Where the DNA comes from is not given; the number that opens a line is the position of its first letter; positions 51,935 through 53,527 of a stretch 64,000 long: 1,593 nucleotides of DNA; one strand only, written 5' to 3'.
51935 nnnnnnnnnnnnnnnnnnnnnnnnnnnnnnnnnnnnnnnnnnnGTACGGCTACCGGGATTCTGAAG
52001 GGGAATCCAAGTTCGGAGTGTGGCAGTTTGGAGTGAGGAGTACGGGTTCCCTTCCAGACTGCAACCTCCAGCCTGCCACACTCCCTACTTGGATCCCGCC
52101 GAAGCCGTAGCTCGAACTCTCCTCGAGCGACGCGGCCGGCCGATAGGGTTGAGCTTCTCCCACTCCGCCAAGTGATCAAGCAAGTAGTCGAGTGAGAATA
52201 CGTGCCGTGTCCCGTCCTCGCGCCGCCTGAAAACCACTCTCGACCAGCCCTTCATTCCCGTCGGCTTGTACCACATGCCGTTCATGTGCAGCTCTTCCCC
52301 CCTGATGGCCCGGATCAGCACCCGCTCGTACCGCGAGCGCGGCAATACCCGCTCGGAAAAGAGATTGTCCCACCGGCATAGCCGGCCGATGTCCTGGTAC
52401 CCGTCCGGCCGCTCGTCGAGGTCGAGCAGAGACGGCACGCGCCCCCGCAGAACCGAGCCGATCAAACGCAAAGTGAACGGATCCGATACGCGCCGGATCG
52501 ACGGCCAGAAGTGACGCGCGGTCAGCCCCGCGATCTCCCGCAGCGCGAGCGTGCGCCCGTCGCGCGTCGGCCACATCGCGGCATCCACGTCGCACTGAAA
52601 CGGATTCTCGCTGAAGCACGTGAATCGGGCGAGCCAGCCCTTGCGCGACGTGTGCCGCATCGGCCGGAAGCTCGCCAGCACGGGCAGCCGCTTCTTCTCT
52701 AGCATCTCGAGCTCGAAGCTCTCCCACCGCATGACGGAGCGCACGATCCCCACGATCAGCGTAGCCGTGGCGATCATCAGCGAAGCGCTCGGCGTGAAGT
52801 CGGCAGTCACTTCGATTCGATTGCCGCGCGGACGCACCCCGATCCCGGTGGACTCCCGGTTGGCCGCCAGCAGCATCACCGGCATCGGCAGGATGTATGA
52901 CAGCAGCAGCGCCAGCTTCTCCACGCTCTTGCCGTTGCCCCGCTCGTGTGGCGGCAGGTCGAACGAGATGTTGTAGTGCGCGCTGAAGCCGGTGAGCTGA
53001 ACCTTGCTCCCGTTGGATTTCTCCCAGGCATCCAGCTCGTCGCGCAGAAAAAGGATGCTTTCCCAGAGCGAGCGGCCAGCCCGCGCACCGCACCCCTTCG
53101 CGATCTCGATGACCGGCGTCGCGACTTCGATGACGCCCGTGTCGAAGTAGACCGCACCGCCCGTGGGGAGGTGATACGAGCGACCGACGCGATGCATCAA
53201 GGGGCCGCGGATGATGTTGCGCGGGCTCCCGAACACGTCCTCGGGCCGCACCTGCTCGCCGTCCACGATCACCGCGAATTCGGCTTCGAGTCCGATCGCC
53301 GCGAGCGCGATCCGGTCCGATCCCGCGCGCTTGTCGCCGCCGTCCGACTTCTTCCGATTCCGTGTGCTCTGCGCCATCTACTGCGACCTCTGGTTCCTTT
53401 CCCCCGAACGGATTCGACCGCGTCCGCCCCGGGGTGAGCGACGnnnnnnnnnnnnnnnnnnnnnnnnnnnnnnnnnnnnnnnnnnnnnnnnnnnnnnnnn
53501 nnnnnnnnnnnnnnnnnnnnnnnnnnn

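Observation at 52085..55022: Signal-less ligase / M15-fold / beta-lactamase-fold trio, divergent from mpl: candidate undescribed cytoplasmic peptide ligation-trimming module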

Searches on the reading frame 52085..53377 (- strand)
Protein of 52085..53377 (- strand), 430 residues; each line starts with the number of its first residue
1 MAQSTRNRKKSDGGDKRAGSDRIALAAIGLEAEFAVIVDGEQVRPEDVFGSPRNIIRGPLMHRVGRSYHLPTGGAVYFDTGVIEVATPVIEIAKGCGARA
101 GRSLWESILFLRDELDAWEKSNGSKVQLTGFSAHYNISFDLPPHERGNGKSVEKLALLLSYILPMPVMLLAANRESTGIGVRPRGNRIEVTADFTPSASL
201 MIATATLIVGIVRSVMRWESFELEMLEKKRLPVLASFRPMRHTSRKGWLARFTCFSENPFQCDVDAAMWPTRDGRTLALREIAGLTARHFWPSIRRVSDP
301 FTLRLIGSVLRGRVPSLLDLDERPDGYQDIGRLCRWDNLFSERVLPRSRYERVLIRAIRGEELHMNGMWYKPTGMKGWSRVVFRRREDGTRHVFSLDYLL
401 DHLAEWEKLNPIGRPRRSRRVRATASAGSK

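Call 3: search_protein_families(library=pfam, proteins=[window:52085-53377:-], max_evalue=0.1)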
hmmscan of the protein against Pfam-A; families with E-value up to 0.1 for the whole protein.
window:52085-53377:- (430 aa): 0 families

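Call 4: search_protein_families(library=ncbifam, proteins=[window:52085-53377:-], max_evalue=0.1)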
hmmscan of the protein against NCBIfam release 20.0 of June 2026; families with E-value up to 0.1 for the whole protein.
window:52085-53377:- (430 aa): 0 families

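Call 5: search_solved_structures(query=window:52085-53377:-, max_evalue=10, show_alignments=2)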
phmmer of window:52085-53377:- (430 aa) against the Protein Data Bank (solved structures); distinct sequences matched with E-value up to 10: 0.

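Call 8: find_homologous_proteins(query=window:52085-53377:-, max_evalue=0.001)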
Query window:52085-53377:- (430 aa): 4243 proteins with E <= 0.001 among 8000 candidates; the best 120 are listed.
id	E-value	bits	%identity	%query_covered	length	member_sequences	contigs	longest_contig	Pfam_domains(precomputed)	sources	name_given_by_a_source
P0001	1.0e-270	916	93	100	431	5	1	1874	-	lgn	-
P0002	7.6e-267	903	92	100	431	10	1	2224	-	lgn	-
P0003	3.0e-265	898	93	95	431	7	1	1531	-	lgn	-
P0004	8.2e-264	893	91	100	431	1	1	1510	-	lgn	-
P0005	2.0e-263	892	93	96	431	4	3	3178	-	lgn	-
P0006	1.9e-262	889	91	100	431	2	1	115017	-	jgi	jgi:hypothetical protein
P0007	3.4e-259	878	90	100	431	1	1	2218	-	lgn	-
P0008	1.3e-257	873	91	96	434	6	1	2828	-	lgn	-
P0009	4.3e-257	871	89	100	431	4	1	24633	-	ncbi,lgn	ncbi:MAG: hypothetical protein WEA80_08310 [Gemmatimonadaceae bacterium]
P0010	3.1e-256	868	89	99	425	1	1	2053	-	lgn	-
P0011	1.8e-249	846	89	95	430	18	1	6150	-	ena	-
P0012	4.3e-249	845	89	95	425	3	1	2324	-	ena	-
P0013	9.1e-236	801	83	96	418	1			-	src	-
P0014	4.5e-206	703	72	95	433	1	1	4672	-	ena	-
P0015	6.3e-206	702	71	99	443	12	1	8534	-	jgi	jgi:hypothetical protein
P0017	1.2e-205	702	71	97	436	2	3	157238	-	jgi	-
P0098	9.4e-195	666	73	90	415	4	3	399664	-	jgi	jgi:hypothetical protein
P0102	6.4e-194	663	71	94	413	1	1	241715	-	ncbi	ncbi:MAG TPA: hypothetical protein VF092_18345 [Longimicrobium sp.]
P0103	8.2e-194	663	69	97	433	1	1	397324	-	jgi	jgi:hypothetical protein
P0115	6.1e-193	660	69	94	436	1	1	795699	-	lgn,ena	-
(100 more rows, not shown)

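Call 13: search_solved_structures(query=A1, max_evalue=10, show_alignments=3)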
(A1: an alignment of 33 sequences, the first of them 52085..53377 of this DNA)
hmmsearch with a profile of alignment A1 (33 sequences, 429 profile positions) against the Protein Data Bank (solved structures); distinct sequences matched with E-value up to 10: 0.

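Call 19: find_encoding_contigs(protein=P0102, flank=8000, max_places=2)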
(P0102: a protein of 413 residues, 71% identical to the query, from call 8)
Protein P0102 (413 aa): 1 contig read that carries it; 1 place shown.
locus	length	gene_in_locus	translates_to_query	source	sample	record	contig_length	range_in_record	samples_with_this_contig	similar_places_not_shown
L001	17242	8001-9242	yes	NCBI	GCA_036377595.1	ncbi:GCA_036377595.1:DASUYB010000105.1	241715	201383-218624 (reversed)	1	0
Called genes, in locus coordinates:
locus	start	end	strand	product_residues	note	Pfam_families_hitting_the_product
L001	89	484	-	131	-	-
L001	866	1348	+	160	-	PF13474:SnoaL_3, PF14534:DUF4440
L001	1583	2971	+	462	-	PF06965:Na_H_antiport_1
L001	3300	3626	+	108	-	PF11731:Cdd1, PF10391:DNA_pol_lambd_f (weak)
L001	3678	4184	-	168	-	-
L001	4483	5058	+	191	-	-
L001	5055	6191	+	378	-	PF07719:TPR_2 (faint), PF13374:TPR_10 (weak), PF13424:TPR_12, PF24885:TPR_NPHP3, PF13424:TPR_12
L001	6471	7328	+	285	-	PF13354:Beta-lactamase2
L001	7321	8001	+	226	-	-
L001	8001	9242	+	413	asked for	-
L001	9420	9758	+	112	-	-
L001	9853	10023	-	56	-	-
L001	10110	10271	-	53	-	-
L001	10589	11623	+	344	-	-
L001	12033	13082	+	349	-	PF07642:BBP2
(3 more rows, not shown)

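Call 20: find_encoding_contigs(protein=P0115, flank=8000, max_places=2)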
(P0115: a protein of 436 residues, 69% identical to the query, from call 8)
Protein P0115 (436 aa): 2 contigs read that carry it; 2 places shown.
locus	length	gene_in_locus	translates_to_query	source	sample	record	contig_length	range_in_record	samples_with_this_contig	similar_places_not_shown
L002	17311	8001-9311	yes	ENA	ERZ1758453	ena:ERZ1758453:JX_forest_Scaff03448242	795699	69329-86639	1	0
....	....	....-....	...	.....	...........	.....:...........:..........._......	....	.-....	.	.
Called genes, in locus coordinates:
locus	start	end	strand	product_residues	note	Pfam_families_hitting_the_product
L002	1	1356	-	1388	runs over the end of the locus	PF05359:DUF748 (weak), PF27051:TamB_N (weak), PF04357:TamB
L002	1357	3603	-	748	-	PF07244:POTRA (faint), PF01103:Omp85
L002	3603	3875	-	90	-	-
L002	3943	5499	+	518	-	PF00496:SBP_bac_5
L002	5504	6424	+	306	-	PF19300:BPD_transp_1_N, PF00528:BPD_transp_1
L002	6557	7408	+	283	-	PF13354:Beta-lactamase2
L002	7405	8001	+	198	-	-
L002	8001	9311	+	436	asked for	-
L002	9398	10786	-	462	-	PF01225:Mur_ligase, PF08245:Mur_ligase_M, PF02875:Mur_ligase_C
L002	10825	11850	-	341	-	PF03486:HI0933_like (faint), PF07992:Pyr_redox_2, PF13450:NAD_binding_8 (faint), PF13738:Pyr_redox_3, PF00070:Pyr_redox (weak)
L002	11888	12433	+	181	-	PF01923:Cob_adeno_trans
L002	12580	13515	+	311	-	PF01761:DHQ_synthase, PF24621:DHQS_C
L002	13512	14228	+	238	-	PF06725:3D (weak)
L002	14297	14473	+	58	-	-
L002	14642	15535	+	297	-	PF00140:Sigma70_r1_2 (weak), PF04542:Sigma70_r2, PF04539:Sigma70_r3, PF04545:Sigma70_r4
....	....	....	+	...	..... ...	-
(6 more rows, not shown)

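Call 22: search_protein_representatives(protein=window:52085-53377:-)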
Query: 430 residues. Proteins with E-value up to 0.001 (for the whole library): 440; up to 1e-10: 259; up to 1e-30: 98. The best 150 are listed.
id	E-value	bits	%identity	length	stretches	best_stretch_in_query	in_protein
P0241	3.4e-175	599.5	63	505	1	6-414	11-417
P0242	9.1e-173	591.5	65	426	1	5-422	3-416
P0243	3.1e-123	428.3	49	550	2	13-342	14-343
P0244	4.7e-121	421.1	51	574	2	19-339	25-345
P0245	8.5e-118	410.4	52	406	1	22-400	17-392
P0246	4.4e-112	391.6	49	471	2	22-340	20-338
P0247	2.3e-111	389.2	53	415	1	8-342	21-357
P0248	4.9e-107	374.9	54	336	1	23-340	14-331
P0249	7.8e-106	371.0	48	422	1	25-406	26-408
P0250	4.9e-103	361.8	48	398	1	16-400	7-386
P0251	3.3e-102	359.0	56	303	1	111-407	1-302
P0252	8.0e-99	347.9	62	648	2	124-387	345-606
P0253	1.6e-98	346.8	46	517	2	26-340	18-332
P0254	2.1e-95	336.6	75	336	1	28-228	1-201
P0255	2.8e-91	323.0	50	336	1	70-399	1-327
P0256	7.2e-89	315.1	47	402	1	27-422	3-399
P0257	4.2e-88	312.6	43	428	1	26-399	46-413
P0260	5.4e-83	295.7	56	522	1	107-361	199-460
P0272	1.4e-63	231.7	36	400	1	25-386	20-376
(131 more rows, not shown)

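Call 23: search_protein_families(library=pfam, proteins=[P0243, P0244, P0246, P0253, P0272, P0257, P0249, P0252, P0260, P0241], max_evalue=0.01)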
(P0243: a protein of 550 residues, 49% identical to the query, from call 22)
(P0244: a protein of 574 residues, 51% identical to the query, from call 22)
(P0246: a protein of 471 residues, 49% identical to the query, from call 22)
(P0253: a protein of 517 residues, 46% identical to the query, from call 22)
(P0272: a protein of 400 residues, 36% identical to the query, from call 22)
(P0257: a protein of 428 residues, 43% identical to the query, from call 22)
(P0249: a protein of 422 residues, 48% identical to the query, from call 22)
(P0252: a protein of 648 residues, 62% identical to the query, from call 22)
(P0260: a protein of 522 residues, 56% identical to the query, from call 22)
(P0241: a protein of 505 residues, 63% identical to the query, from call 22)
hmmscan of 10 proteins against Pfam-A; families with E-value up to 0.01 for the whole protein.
P0243 (550 aa): 0 families

P0244 (574 aa): 0 families

P0246 (471 aa): 0 families

P0253 (517 aa): 0 families

P0272 (400 aa): 0 families

P0257 (428 aa): 0 families

P0249 (422 aa): 0 families

P0252 (648 aa): 0 families

P0260 (522 aa): 1 family
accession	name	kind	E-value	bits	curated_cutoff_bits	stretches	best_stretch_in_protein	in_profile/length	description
PF00483.29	NTP_transferase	-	0.0012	18.9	21.2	1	172-200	9-38/245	Nucleotidyl transferase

P0241 (505 aa): 0 families
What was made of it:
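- On Pup_ligase family (PafA/Dop, Pfam PF03136): Distant homologues were also negative at E up to 0.01 (call 23).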

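Call 24: predict_structure(alignment_id=A1)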
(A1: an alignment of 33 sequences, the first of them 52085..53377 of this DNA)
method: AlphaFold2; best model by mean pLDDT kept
length: 430 residues; sequences in the alignment: 33
mean_pLDDT: 82.5   pTM: 0.82
mean pLDDT of the five models: 82.5, 81.8, 81.9, 78.0, 73.7
residues with pLDDT >= 90: 203; 70-90: 154; 50-70: 32; < 50: 41
segments of 3 or more residues with pLDDT < 50: 1-24, 415-430
pLDDT, mean of each block of 10 residues (from residue 1): 31 30 62 93 94 86 72 88 89 89 91 95 92 79 66 92 93 84 85 77 93 91 94 93 78 91 94 96 97 94 94 87 74 75 82 90 91 86 95 91 84 51 40
secondary structure, 60 per line:
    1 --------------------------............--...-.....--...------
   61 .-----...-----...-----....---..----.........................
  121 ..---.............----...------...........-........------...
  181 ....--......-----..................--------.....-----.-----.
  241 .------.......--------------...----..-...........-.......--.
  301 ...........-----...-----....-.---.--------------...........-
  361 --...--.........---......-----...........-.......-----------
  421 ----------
elements in order: E27-38 E41-43 H45-49 E67-69 E75-77 E83-86 H96-122 E126-138 H152-162 H164-171 E178-184 E187-192 H198-215 H224-228 E248-251 E269-271 H279-289 H291-297 H300-311 H325-328 H349-359 E363-365 E368-376 E380-385 E391-395 H396-401 H403-409
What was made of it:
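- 52085..53377 (-): Gene A: 430-aa member of an undescribed family with the glutamine-synthetase-like carboxylate-amine ligase fold, nearest to PafA, Dop and YbdK, and strongly basic. AlphaFold2 gives pLDDT 82.5 and pTM 0.82 (call 24).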

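Call 28: fold_search(model_id=the predicted structure, library=pdb)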
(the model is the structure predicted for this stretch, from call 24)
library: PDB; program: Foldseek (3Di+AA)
matches with E <= 10: 817; with E <= 0.001: 11
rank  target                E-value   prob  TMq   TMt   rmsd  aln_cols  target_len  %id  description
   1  4bjr_B                9.5e-09  1.00  0.48  0.43  10.2       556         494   13  Crystal structure of the complex between Prokaryotic Ubiquitin-like Protein Pup and its Ligase PafA (released 2013-05-01)
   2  4bjr_A                2.5e-08  1.00  0.47  0.42  10.1       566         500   12  Crystal structure of the complex between Prokaryotic Ubiquitin-like Protein Pup and its Ligase PafA (released 2013-05-01)
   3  7oyh_A                9.3e-08  1.00  0.48  0.45   8.4       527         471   12  Crystal structure of depupylase Dop in complex with Pup and ADP/tetrafluoromagnesate (released 2021-12-01)
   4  5lrt                  1.6e-07  1.00  0.50  0.47   8.1       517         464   12  Structure of the Deamidase-Depupylase Dop of the Prokaryotic Ubiquitin-like Modification Pathway in Complex with ADP and (released 2017-02-01)
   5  7oy3_A                1.9e-07  1.00  0.48  0.45   8.8       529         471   13  Crystal structure of depupylase Dop in complex with phosphorylated Pup and ADP (released 2021-12-01)
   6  7oxy_A                3.2e-07  1.00  0.49  0.45   8.4       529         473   13  Crystal structure of depupylase Dop in complex with Pup and AMP-PCP (released 2021-12-01)
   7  4b0r                  1.2e-06  1.00  0.40  0.38   9.6       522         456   11  Structure of the Deamidase-Depupylase Dop of the Prokaryotic Ubiquitin-like Modification Pathway (released 2012-09-12)
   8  7oxv                  1.3e-06  1.00  0.46  0.40   9.3       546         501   12  Crystal structure of depupylase Dop in the Dop-loop-inserted state (released 2021-12-01)
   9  1r8g_A                5.2e-06  1.00  0.38  0.45   6.9       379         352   13  Structure and function of YbdK (released 2004-08-17)
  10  1r8g_B                1.5e-05  1.00  0.40  0.47   6.1       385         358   12  Structure and function of YbdK (released 2004-08-17)
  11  9cku_G                4.0e-04  1.00  0.34  0.37   8.6       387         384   12  Complex of M. smegmatis Dop with M. tuberculosis CoaX and Pup91 (released 2024-11-13)
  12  9n4x_J                4.5e-02  0.57  0.29  0.29   9.2       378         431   12  CryoEM structure of the Azotobacter vinelandii glutamine synthetase (released 2025-07-30)
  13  6zo6_A                4.5e-02  0.11  0.14  0.07  21.9       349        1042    8  Minocycline binding to the deep binding pocket of AcrB-G619P (released 2021-05-19)
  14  1nrk                  5.3e-02  0.41  0.19  0.23  13.0       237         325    8  YGFZ PROTEIN (released 2004-03-09)
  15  7wj7_A                5.6e-02  0.08  0.10  0.16  16.6       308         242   12  Crystal Structure of the Kinase Domain with Adenosine of a Class III Lanthipeptide Synthetase CurKC (released 2022-11-09)
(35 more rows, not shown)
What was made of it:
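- Closest known: PafA. Same: Best structural match to A (Foldseek E 1e-8 to 1e-6, probability 1.0, TM about 0.4-0.5; call 28).
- Closest known: YbdK / GCS2 carboxylate-amine ligases. Same: Same fold (Foldseek E 5e-6 for YbdK, weaker for GS and gamma-GCS; call 28).
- A against PafA, Dop and YbdK by Foldseek (call 28). YbdK/GCS2 and gamma-GCS are among the structural matches (call 28).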

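Call 29: find_related_loci(query=A1, collection=genome_contigs, flank=8000)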
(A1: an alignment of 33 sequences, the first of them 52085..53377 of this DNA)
Query A1 (430 aa) in genome_contigs; peptide patterns used: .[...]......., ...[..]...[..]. (x = any residue, [..] = any of these).
368 stretches matched a pattern; 363 encode a relative of the query (tblastn E <= 1e-3); the best 80 are kept; 80 distinct loci.
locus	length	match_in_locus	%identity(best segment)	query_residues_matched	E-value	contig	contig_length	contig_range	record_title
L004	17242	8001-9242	93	1-413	0e+0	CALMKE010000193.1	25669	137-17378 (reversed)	MAG TPA_asm: uncultured Gemmatimonadetes bacterium isolate SRR6670122_bin.51_CONCOCT_v1.1_MAG genome assembly, contig: E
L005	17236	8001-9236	91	1-411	0e+0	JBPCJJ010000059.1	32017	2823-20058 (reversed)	MAG: Gemmatimonadaceae bacterium isolate TH_ant_mag_23 S1Ck127_8916112_flag_0_multi_19.9940_len_32017, whole genome shot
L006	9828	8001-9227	92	1-408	0e+0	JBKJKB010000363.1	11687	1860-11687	MAG: Gemmatimonadaceae bacterium isolate ant_bin.225 k117_2620368, whole genome shotgun sequence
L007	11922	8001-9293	87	1-430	0e+0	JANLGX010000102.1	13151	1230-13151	MAG: Gemmatimonadaceae bacterium isolate P6-2 k99_240241, whole genome shotgun sequence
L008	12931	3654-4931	88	1-425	0e+0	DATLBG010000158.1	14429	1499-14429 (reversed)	MAG TPA_asm: Gemmatimonadaceae bacterium isolate SMAG_U14292 k141_2170082, whole genome shotgun sequence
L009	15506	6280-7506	89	1-408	0e+0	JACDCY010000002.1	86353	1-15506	MAG: Gemmatimonadaceae bacterium isolate MGR_bin320 SD2899_NODE_51_length_86353_cov_4.344942, whole genome shotgun seque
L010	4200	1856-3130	69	1-428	0e+0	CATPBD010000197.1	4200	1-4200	MAG: uncultured Gemmatimonadaceae bacterium isolate COA_Bin_7_2 genome assembly, contig: co_assembly_000000017039, whole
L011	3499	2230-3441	73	5-408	0e+0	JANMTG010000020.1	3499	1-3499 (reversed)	MAG: Gemmatimonadota bacterium isolate SOY_29_metabat_26 SOY_29_k141_1326847, whole genome shotgun sequence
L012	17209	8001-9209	74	9-411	0e+0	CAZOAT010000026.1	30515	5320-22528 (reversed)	MAG TPA_asm: uncultured Gemmatimonadaceae bacterium isolate SRP217488_co1_164 genome assembly, contig: NODE_711_length_3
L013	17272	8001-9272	70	1-426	0e+0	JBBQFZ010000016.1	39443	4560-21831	MAG: Gemmatimonadales bacterium isolate Co_metawrap_994 Cmw_994_k141_22905256_length_39443_cov_13.0000, whole genome sho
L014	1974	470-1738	69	1-429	0e+0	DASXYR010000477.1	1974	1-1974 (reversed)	MAG TPA_asm: Gemmatimonadaceae bacterium isolate SMAG_U4830 k141_1737207, whole genome shotgun sequence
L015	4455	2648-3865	72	15-420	0e+0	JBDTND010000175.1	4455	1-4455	MAG: Gemmatimonadales bacterium isolate cluster3_bin.141 NODE_115718_length_4455_cov_20.629773, whole genome shotgun seq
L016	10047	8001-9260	71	7-423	0e+0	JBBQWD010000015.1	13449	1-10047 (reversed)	MAG: Gemmatimonadales bacterium isolate Co_metawrap_2041 Cmw_2041_k141_15202783_length_13449_cov_16.9952, whole genome s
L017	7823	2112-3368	70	8-427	0e+0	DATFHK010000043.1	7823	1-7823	MAG TPA_asm: Gemmatimonadaceae bacterium isolate SMAG_U8687 k141_1444828, whole genome shotgun sequence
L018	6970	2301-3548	70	1-419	0e+0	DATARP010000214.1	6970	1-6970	MAG TPA_asm: Gemmatimonadaceae bacterium isolate SMAG_U5496 k141_681807, whole genome shotgun sequence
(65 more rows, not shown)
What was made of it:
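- On Murein peptide recycling pathway (with Mpl): The single genome-collection scan was spent on the synteny survey (call 29).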

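Call 32: search_protein_families(library=pfam, alignment_id=A1, max_evalue=10)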
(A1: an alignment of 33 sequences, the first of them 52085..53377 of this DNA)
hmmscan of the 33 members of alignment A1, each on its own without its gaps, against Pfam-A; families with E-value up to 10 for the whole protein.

A. member 1, window:52085-53377:- (430 aa): 1 family
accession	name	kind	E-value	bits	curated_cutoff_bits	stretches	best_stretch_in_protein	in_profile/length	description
PF18542.6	TFIIB_C_1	-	0.13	12.8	25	1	180-234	37-90/99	Transcription factor IIB C-terminal module 1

B. families by the number of members that match (of 33 scanned): 3 families
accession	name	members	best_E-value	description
PF18542.6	TFIIB_C_1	2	0.094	Transcription factor IIB C-terminal module 1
PF06462.18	Hyd_WA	1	0.081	Propeller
PF22581.1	CIMIP3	1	0.11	Ciliary microtubule inner protein 3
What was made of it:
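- On Pup_ligase family (PafA/Dop, Pfam PF03136): No Pfam hit for A or for any of 33 orthologues at E up to 10 (calls 3, 32).
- No Pup_ligase Pfam match is found even at E up to 10 (call 32).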

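Call 34: find_encoding_contigs(protein=P0098, flank=9000, max_places=1)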
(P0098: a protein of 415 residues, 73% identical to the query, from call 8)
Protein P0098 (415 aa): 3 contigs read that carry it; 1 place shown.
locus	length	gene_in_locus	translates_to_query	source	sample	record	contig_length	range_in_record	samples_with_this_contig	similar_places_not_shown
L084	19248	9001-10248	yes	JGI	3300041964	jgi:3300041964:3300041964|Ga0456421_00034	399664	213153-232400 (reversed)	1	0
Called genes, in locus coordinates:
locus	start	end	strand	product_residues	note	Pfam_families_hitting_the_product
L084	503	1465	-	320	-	-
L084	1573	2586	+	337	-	PF04551:GcpE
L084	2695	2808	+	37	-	-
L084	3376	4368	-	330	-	PF08843:AbiEii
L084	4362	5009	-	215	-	PF02661:Fic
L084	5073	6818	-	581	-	PF22778:VCPO_2nd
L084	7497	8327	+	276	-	PF13354:Beta-lactamase2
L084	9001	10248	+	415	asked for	-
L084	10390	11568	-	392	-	PF00106:adh_short, PF08659:KR, PF13561:adh_short_C2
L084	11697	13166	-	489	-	PF01225:Mur_ligase, PF08245:Mur_ligase_M, PF02875:Mur_ligase_C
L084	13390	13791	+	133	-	PF00254:FKBP_C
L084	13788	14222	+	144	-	PF00472:RF-1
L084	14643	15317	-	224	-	PF02830:V4R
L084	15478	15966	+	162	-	PF11969:DcpS_C, PF01230:HIT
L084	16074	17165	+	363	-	PF00676:E1_dh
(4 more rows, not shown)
